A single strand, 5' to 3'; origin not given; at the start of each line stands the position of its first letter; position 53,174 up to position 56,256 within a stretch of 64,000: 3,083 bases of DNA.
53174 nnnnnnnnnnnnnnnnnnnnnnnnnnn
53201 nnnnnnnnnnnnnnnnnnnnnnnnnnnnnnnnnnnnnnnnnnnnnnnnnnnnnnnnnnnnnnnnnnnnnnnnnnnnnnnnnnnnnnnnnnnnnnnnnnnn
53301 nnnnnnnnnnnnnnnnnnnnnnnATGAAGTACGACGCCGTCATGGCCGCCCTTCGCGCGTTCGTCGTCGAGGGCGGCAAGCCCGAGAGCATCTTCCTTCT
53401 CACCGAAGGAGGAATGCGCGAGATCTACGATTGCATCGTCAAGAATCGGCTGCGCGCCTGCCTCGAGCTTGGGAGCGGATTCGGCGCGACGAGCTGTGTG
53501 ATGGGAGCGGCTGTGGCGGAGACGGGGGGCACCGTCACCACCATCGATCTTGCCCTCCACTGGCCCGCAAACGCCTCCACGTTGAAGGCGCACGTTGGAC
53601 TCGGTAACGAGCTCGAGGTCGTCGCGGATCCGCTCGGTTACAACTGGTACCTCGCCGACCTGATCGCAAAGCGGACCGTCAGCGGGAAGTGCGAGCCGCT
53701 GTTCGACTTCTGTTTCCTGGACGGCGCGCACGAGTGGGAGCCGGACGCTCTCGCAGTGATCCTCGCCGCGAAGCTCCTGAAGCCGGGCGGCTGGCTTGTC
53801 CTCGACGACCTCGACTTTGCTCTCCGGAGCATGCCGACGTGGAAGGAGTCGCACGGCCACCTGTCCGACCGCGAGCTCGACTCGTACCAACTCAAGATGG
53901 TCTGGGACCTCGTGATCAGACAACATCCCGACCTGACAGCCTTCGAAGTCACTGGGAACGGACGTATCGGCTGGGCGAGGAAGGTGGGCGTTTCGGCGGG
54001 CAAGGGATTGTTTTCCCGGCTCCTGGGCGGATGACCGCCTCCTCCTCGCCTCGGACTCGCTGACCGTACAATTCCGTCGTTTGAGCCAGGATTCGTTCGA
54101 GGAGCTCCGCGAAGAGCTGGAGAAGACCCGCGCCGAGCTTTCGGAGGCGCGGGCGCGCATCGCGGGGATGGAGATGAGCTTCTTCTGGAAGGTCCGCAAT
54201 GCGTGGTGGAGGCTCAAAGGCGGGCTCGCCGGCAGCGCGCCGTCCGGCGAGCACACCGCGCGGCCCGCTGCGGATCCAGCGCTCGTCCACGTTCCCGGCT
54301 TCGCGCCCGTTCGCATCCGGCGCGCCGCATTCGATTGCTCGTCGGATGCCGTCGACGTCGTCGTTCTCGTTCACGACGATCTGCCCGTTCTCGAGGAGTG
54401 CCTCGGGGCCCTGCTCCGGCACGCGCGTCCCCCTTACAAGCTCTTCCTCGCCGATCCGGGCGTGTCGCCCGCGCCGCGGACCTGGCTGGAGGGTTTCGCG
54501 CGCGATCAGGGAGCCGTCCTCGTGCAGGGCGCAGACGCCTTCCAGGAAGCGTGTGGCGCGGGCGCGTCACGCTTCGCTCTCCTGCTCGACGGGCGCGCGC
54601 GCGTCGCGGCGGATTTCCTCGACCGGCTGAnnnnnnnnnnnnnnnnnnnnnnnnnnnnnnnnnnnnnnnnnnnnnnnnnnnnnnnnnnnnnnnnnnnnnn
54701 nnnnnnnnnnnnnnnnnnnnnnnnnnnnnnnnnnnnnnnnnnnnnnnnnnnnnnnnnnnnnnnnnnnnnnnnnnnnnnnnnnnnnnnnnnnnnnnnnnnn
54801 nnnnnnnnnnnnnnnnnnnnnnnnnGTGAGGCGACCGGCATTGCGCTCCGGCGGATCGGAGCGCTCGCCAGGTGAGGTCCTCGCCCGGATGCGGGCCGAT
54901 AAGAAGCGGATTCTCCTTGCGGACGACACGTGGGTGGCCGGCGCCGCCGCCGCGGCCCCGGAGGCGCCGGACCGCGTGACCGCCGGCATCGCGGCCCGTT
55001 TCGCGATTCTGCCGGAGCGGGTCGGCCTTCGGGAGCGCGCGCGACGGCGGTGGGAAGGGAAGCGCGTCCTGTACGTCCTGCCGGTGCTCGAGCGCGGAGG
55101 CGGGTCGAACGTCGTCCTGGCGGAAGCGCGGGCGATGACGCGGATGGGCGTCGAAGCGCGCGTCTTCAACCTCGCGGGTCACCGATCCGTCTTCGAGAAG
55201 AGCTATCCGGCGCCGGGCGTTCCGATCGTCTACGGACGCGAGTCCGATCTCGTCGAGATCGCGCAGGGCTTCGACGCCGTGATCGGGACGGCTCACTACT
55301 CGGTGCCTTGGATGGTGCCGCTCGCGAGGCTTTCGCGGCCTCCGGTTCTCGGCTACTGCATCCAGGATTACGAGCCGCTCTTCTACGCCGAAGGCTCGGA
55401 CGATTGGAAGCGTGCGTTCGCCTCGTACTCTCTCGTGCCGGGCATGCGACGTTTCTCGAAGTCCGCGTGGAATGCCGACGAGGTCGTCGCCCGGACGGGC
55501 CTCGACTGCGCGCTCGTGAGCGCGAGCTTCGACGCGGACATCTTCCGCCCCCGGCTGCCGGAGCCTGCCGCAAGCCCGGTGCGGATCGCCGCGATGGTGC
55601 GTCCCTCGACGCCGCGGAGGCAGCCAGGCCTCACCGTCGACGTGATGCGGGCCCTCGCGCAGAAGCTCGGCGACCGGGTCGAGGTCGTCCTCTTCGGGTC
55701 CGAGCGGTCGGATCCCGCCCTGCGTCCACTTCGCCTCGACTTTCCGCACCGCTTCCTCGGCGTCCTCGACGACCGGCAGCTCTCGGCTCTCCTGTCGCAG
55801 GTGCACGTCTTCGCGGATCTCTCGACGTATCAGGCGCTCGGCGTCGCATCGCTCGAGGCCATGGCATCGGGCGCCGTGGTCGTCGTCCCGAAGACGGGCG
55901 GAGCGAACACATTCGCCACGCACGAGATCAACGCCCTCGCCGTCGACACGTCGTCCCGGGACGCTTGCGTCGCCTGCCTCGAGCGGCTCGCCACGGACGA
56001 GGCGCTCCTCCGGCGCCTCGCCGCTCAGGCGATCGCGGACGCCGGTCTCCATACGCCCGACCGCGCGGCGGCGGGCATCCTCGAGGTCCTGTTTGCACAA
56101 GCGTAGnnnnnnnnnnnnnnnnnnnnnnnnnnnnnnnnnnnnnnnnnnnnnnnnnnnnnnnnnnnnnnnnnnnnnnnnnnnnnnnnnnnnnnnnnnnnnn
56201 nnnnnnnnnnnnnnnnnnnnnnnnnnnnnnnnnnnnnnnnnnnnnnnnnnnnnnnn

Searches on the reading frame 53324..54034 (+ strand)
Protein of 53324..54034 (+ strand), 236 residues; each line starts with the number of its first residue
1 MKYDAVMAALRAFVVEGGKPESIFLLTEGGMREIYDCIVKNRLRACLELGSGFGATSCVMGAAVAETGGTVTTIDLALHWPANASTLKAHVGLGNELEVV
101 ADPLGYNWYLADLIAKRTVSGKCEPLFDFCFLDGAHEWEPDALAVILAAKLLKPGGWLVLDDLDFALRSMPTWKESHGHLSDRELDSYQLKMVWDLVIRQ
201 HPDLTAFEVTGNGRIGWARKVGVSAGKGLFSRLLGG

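Call 7: search_protein_families(library=pfam, proteins=[window:53324-54034:+], max_evalue=0.01)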
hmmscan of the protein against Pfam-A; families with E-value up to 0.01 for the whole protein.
window:53324-54034:+ (236 aa): 1 family
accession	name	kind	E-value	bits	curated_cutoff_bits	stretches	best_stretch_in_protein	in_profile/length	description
PF13578.12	Methyltransf_24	-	2.5e-11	44.8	26.3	1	47-162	1-104/105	Methyltransferase domain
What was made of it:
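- Checked: 53324-54034 (+), Methyltransf_24, E 2.5e-11 (call 7).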

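Call 27: search_protein_families(library=ncbifam, proteins=[window:53324-54034:+], max_evalue=0.01)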
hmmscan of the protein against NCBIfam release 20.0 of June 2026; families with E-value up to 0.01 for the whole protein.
window:53324-54034:+ (236 aa): 1 family
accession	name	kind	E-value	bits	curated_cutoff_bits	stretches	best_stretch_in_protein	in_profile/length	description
NF043040.1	corrin_prot_MT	hypoth_equivalog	0.0086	15.5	180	0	23-78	19-73/216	corrinoid protein-associated methyltransferase CpaM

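Call 50: search_solved_structures(query=window:53324-54034:+, max_evalue=1)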
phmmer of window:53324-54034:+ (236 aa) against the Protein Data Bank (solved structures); distinct sequences matched with E-value up to 1: 3.
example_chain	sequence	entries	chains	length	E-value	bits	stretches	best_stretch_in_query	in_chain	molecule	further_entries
8c9v_A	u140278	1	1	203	0.07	15.7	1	42-162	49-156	O-methyltransferase, family 3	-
2hnk_A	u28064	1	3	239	0.073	15.7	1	44-163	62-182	SAM-dependent O-methyltransferase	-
6g7d_A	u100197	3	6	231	0.25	13.9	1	34-162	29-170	Methyltransferase domain protein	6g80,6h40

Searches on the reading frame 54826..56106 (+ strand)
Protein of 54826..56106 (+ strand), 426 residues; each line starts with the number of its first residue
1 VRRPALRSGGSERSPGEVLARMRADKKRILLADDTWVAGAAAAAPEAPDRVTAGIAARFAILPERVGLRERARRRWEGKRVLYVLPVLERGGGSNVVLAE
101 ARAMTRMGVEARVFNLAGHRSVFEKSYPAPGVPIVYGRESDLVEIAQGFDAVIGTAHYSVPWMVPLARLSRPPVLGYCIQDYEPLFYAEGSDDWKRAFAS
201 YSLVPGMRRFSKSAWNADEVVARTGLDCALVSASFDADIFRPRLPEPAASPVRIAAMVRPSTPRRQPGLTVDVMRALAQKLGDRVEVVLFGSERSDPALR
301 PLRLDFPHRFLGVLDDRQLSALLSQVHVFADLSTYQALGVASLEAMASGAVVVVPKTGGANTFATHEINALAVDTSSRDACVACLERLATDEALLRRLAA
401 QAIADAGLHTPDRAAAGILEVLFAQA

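Call 7: search_protein_families(library=pfam, proteins=[window:54826-56106:+], max_evalue=0.01)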
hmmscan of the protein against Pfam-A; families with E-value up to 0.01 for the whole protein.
window:54826-56106:+ (426 aa): 5 families
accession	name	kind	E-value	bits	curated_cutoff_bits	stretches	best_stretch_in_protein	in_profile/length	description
PF00534.26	Glycos_transf_1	-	5.5e-13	49.2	26.4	1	256-402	19-169/172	Glycosyl transferases group 1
PF13692.12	Glyco_trans_1_4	-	1.7e-12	48.2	27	1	270-391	20-142/142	Glycosyl transferases group 1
PF13524.12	Glyco_trans_1_2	-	1.3e-06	28.8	25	1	275-416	7-140/144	Glycosyl transferase-like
PF13439.12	Glyco_transf_4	-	0.00071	20.1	28.5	0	91-183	2-108/170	Glycosyltransferase Family 4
PF22772.2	WsaF_C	-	0.0026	18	27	1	253-376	2-124/133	WsaF, C-terminal domain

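Call 52: find_homologous_proteins(query=window:54826-56106:+, max_evalue=1e-30)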
Query window:54826-56106:+ (426 aa): 125 proteins with E <= 1e-30 among 8000 candidates; the best 120 are listed.
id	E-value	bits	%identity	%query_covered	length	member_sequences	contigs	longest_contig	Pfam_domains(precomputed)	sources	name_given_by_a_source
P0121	4.3e-252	854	92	100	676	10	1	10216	PF00534.27,PF13692.13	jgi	jgi:glycosyltransferase involved in cell wall biosynthesis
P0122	1.2e-249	846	91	100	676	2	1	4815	PF00534.27,PF13692.13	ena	-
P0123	1.5e-248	842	92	100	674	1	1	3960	PF00534.27,PF13692.13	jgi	jgi:glycosyltransferase involved in cell wall biosynthesis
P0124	5.9e-247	837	90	100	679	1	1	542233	PF00534.27,PF13692.13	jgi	jgi:glycosyltransferase involved in cell wall biosynthesis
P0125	1.5e-245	833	90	100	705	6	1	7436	PF00534.27,PF13692.13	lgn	-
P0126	2.1e-245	832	89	100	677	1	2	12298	PF00534.27,PF13692.13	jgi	jgi:glycosyltransferase involved in cell wall biosynthesis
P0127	6.0e-244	827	90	100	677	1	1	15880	PF00534.27,PF13692.13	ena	-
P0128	6.1e-244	827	90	100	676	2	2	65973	PF00534.27,PF13692.13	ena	-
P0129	4.8e-243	824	88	100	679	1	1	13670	PF00534.27,PF13692.13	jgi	jgi:glycosyltransferase involved in cell wall biosynthesis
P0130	4.9e-243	824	90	100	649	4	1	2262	PF00534.27,PF13692.13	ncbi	ncbi:MAG: glycosyltransferase, partial [Thermoanaerobaculia bacterium]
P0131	1.1e-242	823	90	98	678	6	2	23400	PF00534.27,PF13692.13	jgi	jgi:glycosyltransferase involved in cell wall biosynthesis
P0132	1.3e-242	823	89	100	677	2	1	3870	PF00534.27,PF13692.13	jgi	jgi:glycosyltransferase involved in cell wall biosynthesis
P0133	3.5e-242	821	89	100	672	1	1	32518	PF00534.27,PF13524.13,PF13692.13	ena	-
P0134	6.4e-240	814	89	98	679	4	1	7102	PF00534.27,PF13692.13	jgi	jgi:glycosyltransferase involved in cell wall biosynthesis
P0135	1.4e-238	810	88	100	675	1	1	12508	PF00534.27,PF13692.13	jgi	jgi:glycosyltransferase involved in cell wall biosynthesis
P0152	2.0e-236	803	88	98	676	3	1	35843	PF00534.27,PF13692.13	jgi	jgi:glycosyltransferase involved in cell wall biosynthesis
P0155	8.2e-236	800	88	98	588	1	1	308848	PF00534.27,PF13692.13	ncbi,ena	-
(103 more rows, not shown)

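Call 53: find_encoding_contigs(protein=P0128, flank=10000, max_places=1)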
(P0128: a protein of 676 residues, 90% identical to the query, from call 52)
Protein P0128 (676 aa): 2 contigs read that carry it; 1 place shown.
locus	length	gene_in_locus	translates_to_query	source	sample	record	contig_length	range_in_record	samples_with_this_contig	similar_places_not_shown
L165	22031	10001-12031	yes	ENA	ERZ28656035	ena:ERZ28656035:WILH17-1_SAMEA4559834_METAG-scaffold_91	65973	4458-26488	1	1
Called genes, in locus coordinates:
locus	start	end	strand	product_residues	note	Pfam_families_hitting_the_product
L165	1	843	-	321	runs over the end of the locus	PF13527:Acetyltransf_9 (weak)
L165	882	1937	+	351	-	PF00535:Glycos_transf_2 (weak)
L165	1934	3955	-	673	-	PF00535:Glycos_transf_2, PF13641:Glyco_tranf_2_3, PF13632:Glyco_trans_2_3, PF20706:GT4-conflict (weak), PF00534:Glycos_transf_1, PF13692:Glyco_trans_1_4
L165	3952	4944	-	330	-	PF13641:Glyco_tranf_2_3 (weak), PF00535:Glycos_transf_2, PF10111:Glyco_tranf_2_2 (weak)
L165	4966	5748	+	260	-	PF02585:PIG-L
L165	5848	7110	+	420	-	PF08308:PEGA (weak), PF13620:CarboxypepD_reg (faint), PF08308:PEGA (weak)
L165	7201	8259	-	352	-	-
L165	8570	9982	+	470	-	-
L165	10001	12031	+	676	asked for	PF13692:Glyco_trans_1_4, PF00534:Glycos_transf_1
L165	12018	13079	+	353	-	PF13692:Glyco_trans_1_4, PF00534:Glycos_transf_1 (weak)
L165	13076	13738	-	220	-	PF13489:Methyltransf_23 (weak), PF08241:Methyltransf_11 (weak)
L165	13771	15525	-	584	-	-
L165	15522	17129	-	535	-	PF13231:PMT_2 (weak)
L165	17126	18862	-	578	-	-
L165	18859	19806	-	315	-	PF13177:DNA_pol3_delta2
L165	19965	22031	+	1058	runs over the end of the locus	PF00595:PDZ (weak), PF13180:PDZ_2 (weak), PF07228:SpoIIE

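Call 54: find_encoding_contigs(protein=P0152, flank=10000, max_places=1)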
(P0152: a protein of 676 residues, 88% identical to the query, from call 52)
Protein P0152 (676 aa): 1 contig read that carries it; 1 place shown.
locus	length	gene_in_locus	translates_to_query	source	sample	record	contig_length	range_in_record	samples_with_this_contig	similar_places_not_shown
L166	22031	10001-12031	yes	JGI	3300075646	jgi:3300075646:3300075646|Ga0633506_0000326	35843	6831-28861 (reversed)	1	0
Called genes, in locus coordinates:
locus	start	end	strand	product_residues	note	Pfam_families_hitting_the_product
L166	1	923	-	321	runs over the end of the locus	PF13527:Acetyltransf_9 (weak)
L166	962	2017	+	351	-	-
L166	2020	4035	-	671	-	PF00535:Glycos_transf_2, PF13641:Glyco_tranf_2_3, PF13632:Glyco_trans_2_3, PF20706:GT4-conflict (weak), PF00534:Glycos_transf_1, PF13692:Glyco_trans_1_4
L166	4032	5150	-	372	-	PF00535:Glycos_transf_2, PF10111:Glyco_tranf_2_2 (faint)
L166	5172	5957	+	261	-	PF02585:PIG-L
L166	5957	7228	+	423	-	PF08308:PEGA (weak), PF13620:CarboxypepD_reg (faint), PF08308:PEGA (weak)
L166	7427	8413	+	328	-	-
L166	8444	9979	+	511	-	PF13231:PMT_2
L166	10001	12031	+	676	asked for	PF00534:Glycos_transf_1, PF13692:Glyco_trans_1_4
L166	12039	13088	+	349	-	PF13692:Glyco_trans_1_4, PF00534:Glycos_transf_1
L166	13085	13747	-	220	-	PF08241:Methyltransf_11 (weak)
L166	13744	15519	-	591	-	-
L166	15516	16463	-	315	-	PF13177:DNA_pol3_delta2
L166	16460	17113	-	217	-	PF02223:Thymidylate_kin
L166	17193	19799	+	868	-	PF00595:PDZ (weak), PF07228:SpoIIE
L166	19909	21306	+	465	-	PF13374:TPR_10 (faint), PF13424:TPR_12 (faint), PF00515:TPR_1 (faint), PF07719:TPR_2 (faint), PF13181:TPR_8 (faint), PF13414:TPR_11 (faint), PF13432:TPR_16 (weak), PF14559:TPR_19 (weak), +5 more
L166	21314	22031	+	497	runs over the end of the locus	PF01590:GAF, PF13185:GAF_2, PF00158:Sigma54_activat, PF14532:Sigma54_activ_2, PF07728:AAA_5 (weak), PF25601:AAA_lid_14, PF02954:HTH_8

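Call 55: find_encoding_contigs(protein=P0155, flank=10000, max_places=1)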
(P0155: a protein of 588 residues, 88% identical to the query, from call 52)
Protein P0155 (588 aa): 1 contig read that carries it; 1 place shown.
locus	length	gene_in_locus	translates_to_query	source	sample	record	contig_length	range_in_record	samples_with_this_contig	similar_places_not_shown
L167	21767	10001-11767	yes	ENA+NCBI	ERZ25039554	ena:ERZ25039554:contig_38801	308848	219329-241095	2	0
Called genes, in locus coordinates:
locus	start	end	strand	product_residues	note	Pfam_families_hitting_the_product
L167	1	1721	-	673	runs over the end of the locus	PF00535:Glycos_transf_2, PF13641:Glyco_tranf_2_3, PF13632:Glyco_trans_2_3, PF20706:GT4-conflict (weak), PF00534:Glycos_transf_1, PF13692:Glyco_trans_1_4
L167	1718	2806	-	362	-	PF00535:Glycos_transf_2, PF10111:Glyco_tranf_2_2 (weak)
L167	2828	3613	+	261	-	PF02585:PIG-L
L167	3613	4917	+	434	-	PF13620:CarboxypepD_reg (faint), PF08308:PEGA (weak)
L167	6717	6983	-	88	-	-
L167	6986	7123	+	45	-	-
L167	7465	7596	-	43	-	-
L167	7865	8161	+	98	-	-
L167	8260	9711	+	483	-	PF13231:PMT_2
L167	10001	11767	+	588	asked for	PF00534:Glycos_transf_1, PF13692:Glyco_trans_1_4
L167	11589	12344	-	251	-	-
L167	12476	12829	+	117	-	PF13692:Glyco_trans_1_4 (weak)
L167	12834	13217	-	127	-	-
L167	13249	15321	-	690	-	-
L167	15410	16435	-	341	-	-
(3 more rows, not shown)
